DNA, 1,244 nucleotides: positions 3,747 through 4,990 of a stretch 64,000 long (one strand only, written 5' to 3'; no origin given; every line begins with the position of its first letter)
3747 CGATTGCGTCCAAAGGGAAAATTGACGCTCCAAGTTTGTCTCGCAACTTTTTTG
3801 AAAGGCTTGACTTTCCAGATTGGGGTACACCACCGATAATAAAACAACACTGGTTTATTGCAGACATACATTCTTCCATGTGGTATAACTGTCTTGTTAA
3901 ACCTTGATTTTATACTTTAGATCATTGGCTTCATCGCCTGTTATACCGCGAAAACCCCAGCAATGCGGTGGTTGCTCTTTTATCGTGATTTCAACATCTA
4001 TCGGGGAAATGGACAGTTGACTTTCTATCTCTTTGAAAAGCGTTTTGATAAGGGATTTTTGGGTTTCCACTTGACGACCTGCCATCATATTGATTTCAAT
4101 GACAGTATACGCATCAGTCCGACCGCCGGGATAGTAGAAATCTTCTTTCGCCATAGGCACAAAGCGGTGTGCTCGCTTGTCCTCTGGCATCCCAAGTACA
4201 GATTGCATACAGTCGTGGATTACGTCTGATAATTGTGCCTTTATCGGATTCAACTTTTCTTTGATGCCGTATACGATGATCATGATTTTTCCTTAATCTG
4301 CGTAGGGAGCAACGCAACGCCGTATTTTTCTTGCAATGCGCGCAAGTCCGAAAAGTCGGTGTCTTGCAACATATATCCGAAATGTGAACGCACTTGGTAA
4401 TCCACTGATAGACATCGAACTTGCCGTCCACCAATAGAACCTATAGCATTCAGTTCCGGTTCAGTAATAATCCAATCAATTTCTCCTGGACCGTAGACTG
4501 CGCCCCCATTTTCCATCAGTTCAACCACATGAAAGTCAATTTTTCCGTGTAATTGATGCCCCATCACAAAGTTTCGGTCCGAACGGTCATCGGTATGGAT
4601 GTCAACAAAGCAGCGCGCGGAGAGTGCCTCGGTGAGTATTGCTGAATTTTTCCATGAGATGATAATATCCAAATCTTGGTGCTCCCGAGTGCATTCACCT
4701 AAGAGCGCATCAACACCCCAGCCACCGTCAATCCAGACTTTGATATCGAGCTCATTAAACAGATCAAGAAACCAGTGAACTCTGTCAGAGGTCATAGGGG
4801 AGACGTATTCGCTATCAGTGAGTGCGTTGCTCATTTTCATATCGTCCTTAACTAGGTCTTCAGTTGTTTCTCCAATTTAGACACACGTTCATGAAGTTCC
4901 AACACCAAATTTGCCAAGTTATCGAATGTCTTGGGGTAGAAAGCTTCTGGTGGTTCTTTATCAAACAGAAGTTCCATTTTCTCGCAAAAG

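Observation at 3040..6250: Low-GC islet of five small minus-strand accessory genes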

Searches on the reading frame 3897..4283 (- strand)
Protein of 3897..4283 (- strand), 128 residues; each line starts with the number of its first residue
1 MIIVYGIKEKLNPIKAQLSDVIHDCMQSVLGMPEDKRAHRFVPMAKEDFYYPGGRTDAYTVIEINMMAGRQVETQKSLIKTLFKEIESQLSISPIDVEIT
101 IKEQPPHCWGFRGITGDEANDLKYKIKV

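Call 6: search_protein_families(library=pfam, proteins=[window:3897-4283:-], max_evalue=0.01)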
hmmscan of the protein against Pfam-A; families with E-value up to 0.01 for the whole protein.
window:3897-4283:- (128 aa): 3 families
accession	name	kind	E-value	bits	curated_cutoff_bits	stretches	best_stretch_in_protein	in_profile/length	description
PF14552.11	Tautomerase_2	-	5.6e-22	78.1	28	1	36-112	1-82/82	Tautomerase enzyme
PF01361.26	Tautomerase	-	1.1e-05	25.7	22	0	15-51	16-52/60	Tautomerase enzyme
PF14832.11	Tautomerase_3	-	4e-05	24.3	25.7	1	15-115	18-121/138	Putative oxalocrotonate tautomerase enzyme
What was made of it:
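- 3897..4283 (-): Tautomerase_2 protein (128 aa) of the HI1388.1 type. It lacks the canonical N-terminal proline. Pfam E 5.6e-22 (call 6).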

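Call 7: search_protein_families(library=ncbifam, proteins=[window:3897-4283:-], max_evalue=0.01)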
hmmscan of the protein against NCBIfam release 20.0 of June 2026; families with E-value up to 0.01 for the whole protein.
window:3897-4283:- (128 aa): 4 families
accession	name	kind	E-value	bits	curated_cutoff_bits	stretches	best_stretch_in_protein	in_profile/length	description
NF002524.0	PRK01964.1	equivalog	0.0001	22.2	86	1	61-118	3-60/64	4-oxalocrotonate tautomerase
NF008242.0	PRK11018.1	equivalog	0.0026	17.4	79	1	16-41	35-60/78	sulfurtransferase-like selenium metabolism protein YedF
TIGR00013.1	taut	subfamily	0.0074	16.3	56.9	0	61-119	3-59/64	2-hydroxymuconate tautomerase family protein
NF001966.0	PRK00745.1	equivalog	0.0099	15.8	80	0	62-110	4-52/62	4-oxalocrotonate tautomerase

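Call 8: search_protein_families(library=padloc, proteins=[window:3897-4283:-], max_evalue=0.1)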
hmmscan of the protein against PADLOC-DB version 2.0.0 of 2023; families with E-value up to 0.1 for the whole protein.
window:3897-4283:- (128 aa): 0 families

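Call 40: search_solved_structures(query=window:3897-4283:-, max_evalue=0.01)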
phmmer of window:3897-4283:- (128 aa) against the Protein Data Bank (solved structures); distinct sequences matched with E-value up to 0.01: 10.
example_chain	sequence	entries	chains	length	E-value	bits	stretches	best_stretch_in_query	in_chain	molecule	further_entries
1mww_A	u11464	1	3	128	1.5e-43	151.3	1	1-127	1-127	HYPOTHETICAL PROTEIN HI1388.1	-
9c4l_A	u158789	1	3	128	3.6e-39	137.2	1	2-128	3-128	Alr4568 protein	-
4lkb_F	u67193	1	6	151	6.1e-39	136.4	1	2-128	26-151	hypothetical protein alr4568/putative 4-Oxalocrotonate Tautomerase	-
7tvk_A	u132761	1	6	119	3.9e-35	124.2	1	3-118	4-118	Malonate Semialdehyde Decarboxylase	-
9c6d_A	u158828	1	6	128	2.2e-33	118.5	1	2-128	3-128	Tautomerase family protein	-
7yxv_A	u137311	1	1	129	2.4e-25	92.5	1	5-125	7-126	Anthranilate synthase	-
3mjz_A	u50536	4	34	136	2.9e-06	30.9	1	16-112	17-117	FG41 Malonate Semialdehyde Decarboxylase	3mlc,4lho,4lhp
2aag_A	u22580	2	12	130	0.0046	20.5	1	15-112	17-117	Malonate Semialdehyde Decarboxylase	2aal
6vvr_A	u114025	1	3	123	0.0047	20.5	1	17-110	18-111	Tautomerase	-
2aaj_A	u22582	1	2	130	0.0058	20.2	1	15-112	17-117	Malonate Semialdehyde Decarboxylase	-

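Call 70: search_protein_families(library=phrogs, proteins=[window:3897-4283:-], max_evalue=0.001)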
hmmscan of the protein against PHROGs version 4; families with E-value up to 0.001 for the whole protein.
window:3897-4283:- (128 aa): 0 families

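Call 71: search_solved_structures(query=window:3897-4283:-, max_evalue=1e-20, show_alignments=4)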
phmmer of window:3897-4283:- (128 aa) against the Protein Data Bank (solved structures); distinct sequences matched with E-value up to 1e-20: 6.
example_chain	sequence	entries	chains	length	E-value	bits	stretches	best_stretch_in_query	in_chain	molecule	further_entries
1mww_A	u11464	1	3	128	1.5e-43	151.3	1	1-127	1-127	HYPOTHETICAL PROTEIN HI1388.1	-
9c4l_A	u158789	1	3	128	3.6e-39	137.2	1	2-128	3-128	Alr4568 protein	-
4lkb_F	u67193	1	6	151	6.1e-39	136.4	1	2-128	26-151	hypothetical protein alr4568/putative 4-Oxalocrotonate Tautomerase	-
7tvk_A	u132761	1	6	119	3.9e-35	124.2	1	3-118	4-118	Malonate Semialdehyde Decarboxylase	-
9c6d_A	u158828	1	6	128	2.2e-33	118.5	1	2-128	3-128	Tautomerase family protein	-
7yxv_A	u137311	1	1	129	2.4e-25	92.5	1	5-125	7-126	Anthranilate synthase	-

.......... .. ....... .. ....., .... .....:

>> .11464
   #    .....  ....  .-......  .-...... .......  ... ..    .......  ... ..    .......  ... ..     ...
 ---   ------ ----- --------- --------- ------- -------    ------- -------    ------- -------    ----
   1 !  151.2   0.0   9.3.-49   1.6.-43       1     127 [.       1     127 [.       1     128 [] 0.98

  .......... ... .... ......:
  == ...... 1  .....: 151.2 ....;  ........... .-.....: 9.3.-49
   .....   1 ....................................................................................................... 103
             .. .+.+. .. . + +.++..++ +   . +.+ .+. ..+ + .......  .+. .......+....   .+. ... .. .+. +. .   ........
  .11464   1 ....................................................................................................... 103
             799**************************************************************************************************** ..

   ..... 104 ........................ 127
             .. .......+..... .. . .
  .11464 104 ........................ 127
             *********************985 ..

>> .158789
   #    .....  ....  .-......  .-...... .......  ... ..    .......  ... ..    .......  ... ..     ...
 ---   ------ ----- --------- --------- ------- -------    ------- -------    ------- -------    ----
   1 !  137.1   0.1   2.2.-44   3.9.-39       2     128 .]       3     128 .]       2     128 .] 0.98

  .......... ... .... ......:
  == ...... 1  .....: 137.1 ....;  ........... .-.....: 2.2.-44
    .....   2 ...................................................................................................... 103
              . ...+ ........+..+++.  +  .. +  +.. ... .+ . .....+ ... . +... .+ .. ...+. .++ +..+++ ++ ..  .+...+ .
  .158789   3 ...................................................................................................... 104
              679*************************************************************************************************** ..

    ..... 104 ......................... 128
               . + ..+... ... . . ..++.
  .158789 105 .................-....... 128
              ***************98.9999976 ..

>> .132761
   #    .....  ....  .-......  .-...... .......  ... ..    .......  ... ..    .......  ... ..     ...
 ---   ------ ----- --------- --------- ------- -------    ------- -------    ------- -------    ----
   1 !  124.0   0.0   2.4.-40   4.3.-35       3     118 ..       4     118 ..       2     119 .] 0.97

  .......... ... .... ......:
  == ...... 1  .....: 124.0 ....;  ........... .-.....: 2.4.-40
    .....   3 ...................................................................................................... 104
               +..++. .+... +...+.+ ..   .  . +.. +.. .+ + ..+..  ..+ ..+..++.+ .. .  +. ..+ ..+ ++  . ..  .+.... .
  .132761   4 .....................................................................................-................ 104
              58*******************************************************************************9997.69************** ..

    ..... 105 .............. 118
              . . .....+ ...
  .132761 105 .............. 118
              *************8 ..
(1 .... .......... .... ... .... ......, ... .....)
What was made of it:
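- On Tautomerase superfamily (catalytically canonical): The protein starts MIIV, and its closest solved relative HI1388.1 starts MITV (call 71).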

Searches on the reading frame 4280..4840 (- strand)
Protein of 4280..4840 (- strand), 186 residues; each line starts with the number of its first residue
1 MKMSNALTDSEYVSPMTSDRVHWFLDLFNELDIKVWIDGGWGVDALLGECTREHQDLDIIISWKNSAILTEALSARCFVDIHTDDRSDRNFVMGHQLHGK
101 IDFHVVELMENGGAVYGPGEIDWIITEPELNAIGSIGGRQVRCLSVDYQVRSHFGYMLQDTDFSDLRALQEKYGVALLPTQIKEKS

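Call 6: search_protein_families(library=pfam, proteins=[window:4280-4840:-], max_evalue=0.01)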
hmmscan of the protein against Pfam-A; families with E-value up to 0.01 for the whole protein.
window:4280-4840:- (186 aa): 1 family
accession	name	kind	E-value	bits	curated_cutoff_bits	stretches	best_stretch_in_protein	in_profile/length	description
PF10706.15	Aminoglyc_resit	-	2.2e-31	109.5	21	1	24-168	5-148/149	Aminoglycoside-2''-adenylyltransferase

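Call 7: search_protein_families(library=ncbifam, proteins=[window:4280-4840:-], max_evalue=0.01)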
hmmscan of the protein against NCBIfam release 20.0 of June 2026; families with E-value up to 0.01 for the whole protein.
window:4280-4840:- (186 aa): 7 families
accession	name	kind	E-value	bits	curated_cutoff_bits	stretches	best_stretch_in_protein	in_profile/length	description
NF000017.1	linco_LnuD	exception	1.1e-25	90.6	325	1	29-176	15-158/164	lincosamide nucleotidyltransferase Lnu(D)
NF000061.1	linco_LnuP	exception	5.6e-20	72.1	300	1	31-176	17-158/166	lincosamide nucleotidyltransferase Lnu(P)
NF000236.1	linco_LnuA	exception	4.2e-19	69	300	1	17-170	7-158/161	lincosamide nucleotidyltransferase Lnu(A)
NF000478.2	linco_LnuE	exception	1.1e-18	67.9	350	1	17-170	7-158/160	lincosamide nucleotidyltransferase Lnu(E)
NF000153.1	linco_LnuAN2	exception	1.5e-18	67.1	340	1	22-170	13-159/170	lincosamide nucleotidyltransferase Lnu(AN2)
NF000141.1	linco_LnuC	exception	9.2e-18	64.7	300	1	29-173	15-155/164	lincosamide nucleotidyltransferase Lnu(C)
NF000064.3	ANT_2pp_Ia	exception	2.3e-08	34.3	350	1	21-63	9-51/177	aminoglycoside nucleotidyltransferase ANT(2'')-Ia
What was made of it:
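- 4280..4840 (-): Lnu/ANT(2'')-family nucleotidyltransferase (186 aa; public calls give 184 aa). Its stop codon overlaps the tautomerase start codon (ATGA). LnuD model 90.6 bits against a cut-off of 325 (calls 6, 7).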

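Call 8: search_protein_families(library=padloc, proteins=[window:4280-4840:-], max_evalue=0.1)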
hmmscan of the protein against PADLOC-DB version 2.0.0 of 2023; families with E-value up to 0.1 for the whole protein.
window:4280-4840:- (186 aa): 0 families

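Call 9: find_encoding_contigs(protein=window:4280-4840:-, flank=10000, max_places=10)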
Protein window:4280-4840:- (186 aa): no gene with exactly this product is on record in the collection.

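Call 38: search_solved_structures(query=window:4280-4840:-, max_evalue=0.01)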
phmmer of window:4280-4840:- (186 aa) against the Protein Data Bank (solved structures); distinct sequences matched with E-value up to 0.01: 5.
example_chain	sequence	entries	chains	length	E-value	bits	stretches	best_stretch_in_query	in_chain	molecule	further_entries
4fo1_A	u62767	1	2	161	2.3e-18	69.9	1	16-170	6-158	Lincosamide resistance protein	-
4wh5_A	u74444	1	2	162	2.3e-18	69.9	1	16-170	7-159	Lincosamide resistance protein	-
4xje_A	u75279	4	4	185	4.5e-08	36.4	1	20-65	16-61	AadB | AAD(2''),Gentamicin 2''-nucleotidyltransferase,Gentamicin resistance protein | Aminoglycoside Nucleotidyltransferase (2"")-Ia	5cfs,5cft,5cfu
4wqk_A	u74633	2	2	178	4.7e-08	36.3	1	21-65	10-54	2''-aminoglycoside nucleotidyltransferase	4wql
5kqj_A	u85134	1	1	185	5.4e-08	36.1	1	21-65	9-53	2''-aminoglycoside nucleotidyltransferase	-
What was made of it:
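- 4280..4840 (-): PDB LnuA 4fo1 E 2e-18 (call 38).
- Closest known: Lnu lincosamide and ANT. Same: The 4280-4840 protein has the PF10706 domain and aligns over its full length with LnuA and LnuD (calls 6, 7, 38).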

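Call 67: find_related_loci(query=window:4280-4840:-, collection=viral_contigs, flank=5000)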
Query window:4280-4840:- (186 aa) in viral_contigs; peptide patterns used: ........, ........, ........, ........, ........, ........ (x = any residue, [..] = any of these).
1 stretches matched a pattern, but none encodes a relative of the query by tblastn (E <= 1e-3).

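Call 70: search_protein_families(library=phrogs, proteins=[window:4280-4840:-], max_evalue=0.001)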
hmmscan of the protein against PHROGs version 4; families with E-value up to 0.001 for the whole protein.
window:4280-4840:- (186 aa): 0 families
